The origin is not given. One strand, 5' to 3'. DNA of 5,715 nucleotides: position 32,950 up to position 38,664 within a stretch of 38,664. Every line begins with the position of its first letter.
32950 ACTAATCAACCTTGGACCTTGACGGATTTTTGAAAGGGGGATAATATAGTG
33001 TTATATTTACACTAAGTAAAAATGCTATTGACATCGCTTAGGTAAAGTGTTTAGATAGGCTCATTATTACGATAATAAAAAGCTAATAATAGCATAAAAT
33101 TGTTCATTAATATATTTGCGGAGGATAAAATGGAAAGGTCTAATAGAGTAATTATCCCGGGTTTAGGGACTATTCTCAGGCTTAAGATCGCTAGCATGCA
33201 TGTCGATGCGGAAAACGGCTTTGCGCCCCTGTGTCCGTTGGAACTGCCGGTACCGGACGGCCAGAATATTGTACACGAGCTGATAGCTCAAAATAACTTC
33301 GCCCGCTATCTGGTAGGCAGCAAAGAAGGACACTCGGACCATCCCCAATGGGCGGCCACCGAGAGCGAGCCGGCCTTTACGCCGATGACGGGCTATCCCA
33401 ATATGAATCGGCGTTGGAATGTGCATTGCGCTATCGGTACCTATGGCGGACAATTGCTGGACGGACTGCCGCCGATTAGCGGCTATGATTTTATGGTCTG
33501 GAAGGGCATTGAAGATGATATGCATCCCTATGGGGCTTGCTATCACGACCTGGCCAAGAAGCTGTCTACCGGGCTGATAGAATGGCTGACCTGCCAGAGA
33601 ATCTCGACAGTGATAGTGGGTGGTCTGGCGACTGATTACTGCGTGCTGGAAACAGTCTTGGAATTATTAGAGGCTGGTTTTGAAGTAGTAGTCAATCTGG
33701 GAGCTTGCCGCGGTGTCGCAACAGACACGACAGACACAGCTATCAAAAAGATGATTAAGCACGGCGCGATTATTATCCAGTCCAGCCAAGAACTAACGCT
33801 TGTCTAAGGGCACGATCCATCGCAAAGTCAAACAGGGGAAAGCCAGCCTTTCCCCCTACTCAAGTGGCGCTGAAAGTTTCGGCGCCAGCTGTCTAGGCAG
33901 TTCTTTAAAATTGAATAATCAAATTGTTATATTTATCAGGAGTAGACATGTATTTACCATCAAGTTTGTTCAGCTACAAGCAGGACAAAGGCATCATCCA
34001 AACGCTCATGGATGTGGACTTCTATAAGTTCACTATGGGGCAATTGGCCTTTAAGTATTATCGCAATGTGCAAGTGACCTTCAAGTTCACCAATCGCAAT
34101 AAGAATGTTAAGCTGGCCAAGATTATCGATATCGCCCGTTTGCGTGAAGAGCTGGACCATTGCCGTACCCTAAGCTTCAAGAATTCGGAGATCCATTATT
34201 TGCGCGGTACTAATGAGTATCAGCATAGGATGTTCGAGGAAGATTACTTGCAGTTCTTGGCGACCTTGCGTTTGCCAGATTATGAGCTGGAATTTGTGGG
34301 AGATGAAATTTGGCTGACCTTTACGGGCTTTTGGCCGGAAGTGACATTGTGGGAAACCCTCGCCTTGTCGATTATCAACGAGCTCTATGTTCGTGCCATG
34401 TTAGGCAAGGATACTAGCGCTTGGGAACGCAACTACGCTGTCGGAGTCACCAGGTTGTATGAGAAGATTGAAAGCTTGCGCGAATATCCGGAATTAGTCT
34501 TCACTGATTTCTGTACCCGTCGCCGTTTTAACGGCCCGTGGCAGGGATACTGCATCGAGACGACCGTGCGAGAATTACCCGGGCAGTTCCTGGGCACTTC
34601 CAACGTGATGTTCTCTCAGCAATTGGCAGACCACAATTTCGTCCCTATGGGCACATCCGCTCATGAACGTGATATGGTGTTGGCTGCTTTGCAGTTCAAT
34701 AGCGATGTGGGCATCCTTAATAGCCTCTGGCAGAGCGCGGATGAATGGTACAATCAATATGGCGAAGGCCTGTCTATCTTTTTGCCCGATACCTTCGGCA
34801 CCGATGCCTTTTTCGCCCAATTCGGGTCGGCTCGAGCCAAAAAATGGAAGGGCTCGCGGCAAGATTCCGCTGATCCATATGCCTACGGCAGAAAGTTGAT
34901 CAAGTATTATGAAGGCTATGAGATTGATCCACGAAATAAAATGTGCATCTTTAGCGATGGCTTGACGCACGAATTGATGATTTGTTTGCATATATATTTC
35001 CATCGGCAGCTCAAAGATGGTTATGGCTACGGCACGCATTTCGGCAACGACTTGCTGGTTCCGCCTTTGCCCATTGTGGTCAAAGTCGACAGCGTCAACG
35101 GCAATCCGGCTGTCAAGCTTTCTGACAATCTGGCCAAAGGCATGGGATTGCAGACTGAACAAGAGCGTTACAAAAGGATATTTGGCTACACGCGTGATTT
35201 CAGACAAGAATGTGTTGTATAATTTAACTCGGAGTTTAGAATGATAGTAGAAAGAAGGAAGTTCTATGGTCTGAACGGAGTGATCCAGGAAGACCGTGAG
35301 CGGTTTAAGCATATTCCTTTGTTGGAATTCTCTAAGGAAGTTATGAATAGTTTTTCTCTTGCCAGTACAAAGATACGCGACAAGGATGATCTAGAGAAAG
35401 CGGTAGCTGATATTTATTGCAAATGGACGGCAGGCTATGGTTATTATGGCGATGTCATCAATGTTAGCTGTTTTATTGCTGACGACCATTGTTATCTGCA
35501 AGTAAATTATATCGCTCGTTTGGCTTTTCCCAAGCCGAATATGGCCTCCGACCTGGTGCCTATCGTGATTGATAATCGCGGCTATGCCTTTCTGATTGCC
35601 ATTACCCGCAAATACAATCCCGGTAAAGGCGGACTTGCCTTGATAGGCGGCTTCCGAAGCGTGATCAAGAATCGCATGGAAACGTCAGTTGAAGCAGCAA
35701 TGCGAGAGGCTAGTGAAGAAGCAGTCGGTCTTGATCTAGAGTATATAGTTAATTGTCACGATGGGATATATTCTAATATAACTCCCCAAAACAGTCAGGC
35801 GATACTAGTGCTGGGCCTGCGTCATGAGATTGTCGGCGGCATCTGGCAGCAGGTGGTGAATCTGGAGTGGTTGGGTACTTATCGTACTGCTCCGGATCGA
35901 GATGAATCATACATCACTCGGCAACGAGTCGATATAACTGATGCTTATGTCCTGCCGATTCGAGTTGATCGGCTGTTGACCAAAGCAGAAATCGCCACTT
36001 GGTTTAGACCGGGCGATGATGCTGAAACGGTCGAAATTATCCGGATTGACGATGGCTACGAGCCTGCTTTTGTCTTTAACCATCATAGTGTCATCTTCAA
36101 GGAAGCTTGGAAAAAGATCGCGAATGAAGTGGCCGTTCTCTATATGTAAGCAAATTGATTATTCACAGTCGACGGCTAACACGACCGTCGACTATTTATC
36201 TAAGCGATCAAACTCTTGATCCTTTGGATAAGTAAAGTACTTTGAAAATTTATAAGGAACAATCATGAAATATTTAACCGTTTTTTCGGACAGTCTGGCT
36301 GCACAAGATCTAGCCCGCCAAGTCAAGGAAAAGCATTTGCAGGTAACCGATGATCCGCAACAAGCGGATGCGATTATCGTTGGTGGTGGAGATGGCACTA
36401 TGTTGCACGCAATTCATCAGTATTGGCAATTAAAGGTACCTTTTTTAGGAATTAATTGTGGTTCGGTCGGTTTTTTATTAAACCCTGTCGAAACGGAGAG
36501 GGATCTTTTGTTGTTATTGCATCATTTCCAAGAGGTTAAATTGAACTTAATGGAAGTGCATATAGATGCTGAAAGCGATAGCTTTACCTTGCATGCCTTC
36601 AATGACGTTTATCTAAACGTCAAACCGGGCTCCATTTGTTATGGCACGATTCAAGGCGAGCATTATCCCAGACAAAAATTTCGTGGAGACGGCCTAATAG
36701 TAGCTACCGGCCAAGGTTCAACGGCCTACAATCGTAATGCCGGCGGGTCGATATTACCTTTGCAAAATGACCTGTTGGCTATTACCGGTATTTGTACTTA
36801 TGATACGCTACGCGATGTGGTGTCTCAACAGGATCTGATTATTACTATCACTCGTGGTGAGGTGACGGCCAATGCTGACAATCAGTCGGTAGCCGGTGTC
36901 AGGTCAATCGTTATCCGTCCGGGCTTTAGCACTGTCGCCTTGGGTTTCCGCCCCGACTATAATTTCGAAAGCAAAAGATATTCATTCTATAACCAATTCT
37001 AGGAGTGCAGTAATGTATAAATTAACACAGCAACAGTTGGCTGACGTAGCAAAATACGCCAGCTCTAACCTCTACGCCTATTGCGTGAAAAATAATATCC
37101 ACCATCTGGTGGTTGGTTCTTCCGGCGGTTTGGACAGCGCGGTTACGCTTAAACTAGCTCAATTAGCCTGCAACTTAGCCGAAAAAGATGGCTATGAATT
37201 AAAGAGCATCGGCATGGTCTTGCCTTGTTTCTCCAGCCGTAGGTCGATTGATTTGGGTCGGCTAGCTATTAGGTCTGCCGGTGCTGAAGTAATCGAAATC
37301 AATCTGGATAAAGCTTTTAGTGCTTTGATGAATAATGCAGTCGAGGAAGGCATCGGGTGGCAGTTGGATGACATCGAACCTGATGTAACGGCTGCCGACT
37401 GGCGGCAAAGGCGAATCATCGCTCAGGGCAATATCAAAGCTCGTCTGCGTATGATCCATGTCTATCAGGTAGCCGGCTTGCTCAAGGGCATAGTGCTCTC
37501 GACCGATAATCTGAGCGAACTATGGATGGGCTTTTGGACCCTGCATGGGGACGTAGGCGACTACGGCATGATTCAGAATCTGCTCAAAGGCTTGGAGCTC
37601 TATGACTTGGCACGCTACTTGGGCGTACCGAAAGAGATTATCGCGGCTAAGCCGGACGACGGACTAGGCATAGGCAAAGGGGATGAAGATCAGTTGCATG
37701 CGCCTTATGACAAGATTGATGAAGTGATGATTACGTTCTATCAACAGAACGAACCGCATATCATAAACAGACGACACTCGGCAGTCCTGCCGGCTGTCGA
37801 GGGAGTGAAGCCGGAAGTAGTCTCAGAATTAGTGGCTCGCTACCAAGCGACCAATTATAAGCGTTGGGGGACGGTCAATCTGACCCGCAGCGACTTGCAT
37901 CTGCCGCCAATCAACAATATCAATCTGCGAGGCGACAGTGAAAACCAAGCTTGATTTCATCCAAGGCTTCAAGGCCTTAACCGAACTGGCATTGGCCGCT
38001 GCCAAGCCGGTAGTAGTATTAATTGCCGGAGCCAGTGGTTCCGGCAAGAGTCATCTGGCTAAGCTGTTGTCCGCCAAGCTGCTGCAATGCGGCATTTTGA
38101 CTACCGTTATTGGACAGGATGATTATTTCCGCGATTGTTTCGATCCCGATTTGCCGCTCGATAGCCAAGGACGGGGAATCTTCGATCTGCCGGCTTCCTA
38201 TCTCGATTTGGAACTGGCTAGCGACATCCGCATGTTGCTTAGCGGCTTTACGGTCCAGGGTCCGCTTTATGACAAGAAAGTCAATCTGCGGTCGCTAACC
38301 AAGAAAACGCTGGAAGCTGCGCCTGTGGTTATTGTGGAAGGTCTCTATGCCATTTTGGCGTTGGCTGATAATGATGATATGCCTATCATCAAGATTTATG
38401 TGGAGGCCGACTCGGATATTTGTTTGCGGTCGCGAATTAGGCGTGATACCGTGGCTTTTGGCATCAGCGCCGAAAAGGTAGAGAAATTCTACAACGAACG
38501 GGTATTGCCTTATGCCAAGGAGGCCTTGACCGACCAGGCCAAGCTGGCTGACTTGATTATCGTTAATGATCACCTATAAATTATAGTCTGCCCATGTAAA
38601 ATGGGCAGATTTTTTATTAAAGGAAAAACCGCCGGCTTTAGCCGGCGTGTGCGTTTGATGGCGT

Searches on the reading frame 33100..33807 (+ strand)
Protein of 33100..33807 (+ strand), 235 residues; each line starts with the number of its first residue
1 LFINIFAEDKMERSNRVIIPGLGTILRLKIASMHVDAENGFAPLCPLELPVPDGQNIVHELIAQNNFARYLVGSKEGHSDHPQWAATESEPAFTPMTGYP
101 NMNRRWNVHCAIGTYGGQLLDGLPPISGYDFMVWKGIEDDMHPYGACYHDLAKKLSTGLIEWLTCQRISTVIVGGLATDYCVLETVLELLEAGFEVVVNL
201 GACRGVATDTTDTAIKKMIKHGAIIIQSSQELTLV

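Call 41: search_protein_families(library=pfam, proteins=[window:33100-33807:+], max_evalue=0.0001)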
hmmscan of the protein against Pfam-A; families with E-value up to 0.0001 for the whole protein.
window:33100-33807:+ (235 aa): 1 family
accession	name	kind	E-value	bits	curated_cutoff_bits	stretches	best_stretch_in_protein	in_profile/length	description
PF00857.26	Isochorismatase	-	1.3e-15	58.4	27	1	94-228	53-173/175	Isochorismatase domain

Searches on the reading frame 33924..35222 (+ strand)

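Call 41: search_protein_families(library=pfam, proteins=[window:33924-35222:+], max_evalue=0.0001)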
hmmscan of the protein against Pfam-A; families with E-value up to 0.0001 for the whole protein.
window:33924-35222:+ (432 aa): 2 families
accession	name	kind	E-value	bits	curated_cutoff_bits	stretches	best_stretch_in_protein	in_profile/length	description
PF04095.22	NAPRTase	-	2e-38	132.9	20.8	1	193-422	3-237/239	Nicotinate phosphoribosyltransferase (NAPRTase) family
PF17767.7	NAPRTase_N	-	1.2e-24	87.5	32.6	1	29-152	1-125/125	Nicotinate phosphoribosyltransferase (NAPRTase) N-terminal domain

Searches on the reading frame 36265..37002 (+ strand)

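Call 41: search_protein_families(library=pfam, proteins=[window:36265-37002:+], max_evalue=0.0001)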
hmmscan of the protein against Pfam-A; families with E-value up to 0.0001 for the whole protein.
window:36265-37002:+ (245 aa): 2 families
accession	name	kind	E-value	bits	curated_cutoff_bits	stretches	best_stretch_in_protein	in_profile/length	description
PF01513.26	NAD_kinase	-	2.9e-10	41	25.5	1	27-74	66-113/130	ATP-NAD kinase N-terminal domain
PF20143.4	NAD_kinase_C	-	5.2e-07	29.9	23.7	1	113-183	2-73/126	ATP-NAD kinase C-terminal domain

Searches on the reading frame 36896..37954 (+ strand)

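Call 41: search_protein_families(library=pfam, proteins=[window:36896-37954:+], max_evalue=0.0001)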
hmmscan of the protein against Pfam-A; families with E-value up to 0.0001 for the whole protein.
window:36896-37954:+ (352 aa): 1 family
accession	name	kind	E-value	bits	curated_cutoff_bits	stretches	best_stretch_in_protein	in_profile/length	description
PF02540.23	NAD_synthase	-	3.9e-37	128.1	21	1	58-323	8-239/242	NAD synthase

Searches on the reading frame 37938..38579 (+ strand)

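Call 41: search_protein_families(library=pfam, proteins=[window:37938-38579:+], max_evalue=0.0001)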
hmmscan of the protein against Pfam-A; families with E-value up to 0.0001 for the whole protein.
window:37938-38579:+ (213 aa): 5 families
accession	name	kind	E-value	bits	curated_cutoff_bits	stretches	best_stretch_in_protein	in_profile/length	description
PF00485.24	PRK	-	6.8e-18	65.6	22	1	27-208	2-187/196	Phosphoribulokinase / Uridine kinase family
PF13238.12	AAA_18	-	4.2e-06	27.7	29.4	1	27-163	1-105/128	AAA domain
PF01583.26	APS_kinase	-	1.5e-05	25.5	21.1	1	24-80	2-57/152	Adenylylsulphate kinase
PF06414.18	Zeta_toxin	-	1.8e-05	24.8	22.3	1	20-49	12-41/199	Zeta toxin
PF13671.12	AAA_33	-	9.8e-05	23.1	27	0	26-69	1-39/143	AAA domain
